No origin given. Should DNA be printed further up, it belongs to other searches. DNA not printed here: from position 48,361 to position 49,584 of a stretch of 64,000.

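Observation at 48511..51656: gnnA-gnnB pair fused to an inverted lpxB: genomic signature of 2,3-diamino-2,3-dideoxyglucose (GlcN3N) lipid A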

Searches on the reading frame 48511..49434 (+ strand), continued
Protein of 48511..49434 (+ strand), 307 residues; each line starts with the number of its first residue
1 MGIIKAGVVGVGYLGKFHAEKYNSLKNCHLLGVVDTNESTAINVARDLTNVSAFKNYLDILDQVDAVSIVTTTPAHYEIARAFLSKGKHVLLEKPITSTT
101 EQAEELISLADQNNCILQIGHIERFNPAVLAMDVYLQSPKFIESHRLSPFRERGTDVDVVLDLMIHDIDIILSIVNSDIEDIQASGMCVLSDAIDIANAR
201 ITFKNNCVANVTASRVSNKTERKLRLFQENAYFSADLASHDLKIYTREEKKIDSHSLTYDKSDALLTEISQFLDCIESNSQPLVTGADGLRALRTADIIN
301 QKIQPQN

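Call 29: find_encoding_contigs(protein=P0005, flank=10000, max_places=1)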
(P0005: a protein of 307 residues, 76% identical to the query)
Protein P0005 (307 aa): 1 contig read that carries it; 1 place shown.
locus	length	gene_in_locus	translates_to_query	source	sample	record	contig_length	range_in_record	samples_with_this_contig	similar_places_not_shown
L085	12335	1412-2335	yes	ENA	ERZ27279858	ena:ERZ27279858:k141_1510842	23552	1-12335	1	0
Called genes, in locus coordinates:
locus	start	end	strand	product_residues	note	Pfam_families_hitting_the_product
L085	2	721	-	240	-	?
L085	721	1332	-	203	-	PF01351:RNase_HII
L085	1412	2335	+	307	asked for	PF01408:GFO_IDH_MocA, PF22725:GFO_IDH_MocA_C3 (weak), PF02894:GFO_IDH_MocA_C (weak)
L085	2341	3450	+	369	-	PF00155:Aminotran_1_2, PF01041:DegT_DnrJ_EryC1, PF01053:Cys_Met_Meta_PP (weak)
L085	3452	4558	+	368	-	PF02684:LpxB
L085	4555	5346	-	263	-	PF25087:GMPPB_C (faint), PF25084:LbH_EIF2B (faint), PF00132:Hexapep, PF13720:Acetyltransf_11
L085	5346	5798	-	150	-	PF22817:ApeP-like, PF07977:FabA, PF22818:ApeI-like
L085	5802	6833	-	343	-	PF04613:LpxD, PF25084:LbH_EIF2B, PF25087:GMPPB_C, PF00132:Hexapep, PF14602:Hexapep_2 (faint), PF00132:Hexapep, PF25084:LbH_EIF2B (weak)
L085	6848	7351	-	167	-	PF03938:OmpH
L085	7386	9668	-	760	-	PF08478:POTRA_1 (faint), PF07244:POTRA, PF08479:POTRA_2 (weak), PF07244:POTRA, PF01103:Omp85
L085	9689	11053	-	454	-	PF02163:Peptidase_M50, PF00595:PDZ (weak), PF13180:PDZ_2 (weak), PF14685:PDZ_Tricorn (faint), PF17820:PDZ_6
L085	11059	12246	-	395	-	PF02670:DXP_reductoisom, PF08436:DXP_redisom_C, PF13288:DXPR_C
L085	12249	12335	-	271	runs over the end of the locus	PF01148:CTP_transf_1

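Call 30: list_cluster_members(proteins=[P0009, P0013, P0014, P0020, P0021, P0027, P0029, P0032, P0047, P0054])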
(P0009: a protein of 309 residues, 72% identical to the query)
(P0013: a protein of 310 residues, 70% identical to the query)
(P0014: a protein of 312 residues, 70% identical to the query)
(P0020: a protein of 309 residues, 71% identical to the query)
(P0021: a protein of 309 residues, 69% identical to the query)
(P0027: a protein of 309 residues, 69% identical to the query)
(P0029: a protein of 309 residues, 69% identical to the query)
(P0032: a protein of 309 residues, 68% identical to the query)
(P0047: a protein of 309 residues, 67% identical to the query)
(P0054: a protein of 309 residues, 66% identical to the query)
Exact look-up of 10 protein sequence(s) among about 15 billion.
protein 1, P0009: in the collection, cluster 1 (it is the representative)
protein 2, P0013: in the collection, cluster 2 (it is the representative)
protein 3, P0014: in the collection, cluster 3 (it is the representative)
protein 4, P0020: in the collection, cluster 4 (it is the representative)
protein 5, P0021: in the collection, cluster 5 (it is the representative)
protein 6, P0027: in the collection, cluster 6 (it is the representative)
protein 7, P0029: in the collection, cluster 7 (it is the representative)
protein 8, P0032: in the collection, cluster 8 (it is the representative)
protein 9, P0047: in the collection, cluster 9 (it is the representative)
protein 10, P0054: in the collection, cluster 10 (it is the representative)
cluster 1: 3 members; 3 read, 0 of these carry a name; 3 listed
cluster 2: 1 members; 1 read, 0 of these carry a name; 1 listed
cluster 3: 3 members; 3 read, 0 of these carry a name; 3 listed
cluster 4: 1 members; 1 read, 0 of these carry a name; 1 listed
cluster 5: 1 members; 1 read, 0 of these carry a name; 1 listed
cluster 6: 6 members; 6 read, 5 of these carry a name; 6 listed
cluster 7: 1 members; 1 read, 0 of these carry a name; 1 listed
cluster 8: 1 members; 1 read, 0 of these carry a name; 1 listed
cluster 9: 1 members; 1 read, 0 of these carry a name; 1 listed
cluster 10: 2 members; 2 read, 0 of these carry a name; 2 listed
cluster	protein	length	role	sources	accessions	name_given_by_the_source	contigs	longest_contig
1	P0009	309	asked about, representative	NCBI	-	-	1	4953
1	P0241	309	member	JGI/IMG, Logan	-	-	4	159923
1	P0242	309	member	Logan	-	-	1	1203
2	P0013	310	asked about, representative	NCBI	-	-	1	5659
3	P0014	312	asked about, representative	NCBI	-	-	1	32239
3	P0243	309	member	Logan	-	-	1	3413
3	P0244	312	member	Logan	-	-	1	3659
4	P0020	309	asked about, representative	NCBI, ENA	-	-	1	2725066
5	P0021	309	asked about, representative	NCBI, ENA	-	-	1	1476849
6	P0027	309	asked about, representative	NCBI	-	-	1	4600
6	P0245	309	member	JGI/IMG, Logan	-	predicted dehydrogenase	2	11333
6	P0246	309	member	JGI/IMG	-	predicted dehydrogenase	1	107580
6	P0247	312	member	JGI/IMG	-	predicted dehydrogenase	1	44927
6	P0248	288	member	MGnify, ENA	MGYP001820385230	FL=1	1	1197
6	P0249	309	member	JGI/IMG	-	predicted dehydrogenase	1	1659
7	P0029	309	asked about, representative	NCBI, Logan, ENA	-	-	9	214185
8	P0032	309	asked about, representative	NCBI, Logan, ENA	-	-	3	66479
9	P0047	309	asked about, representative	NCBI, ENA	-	-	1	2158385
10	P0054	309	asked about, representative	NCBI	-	-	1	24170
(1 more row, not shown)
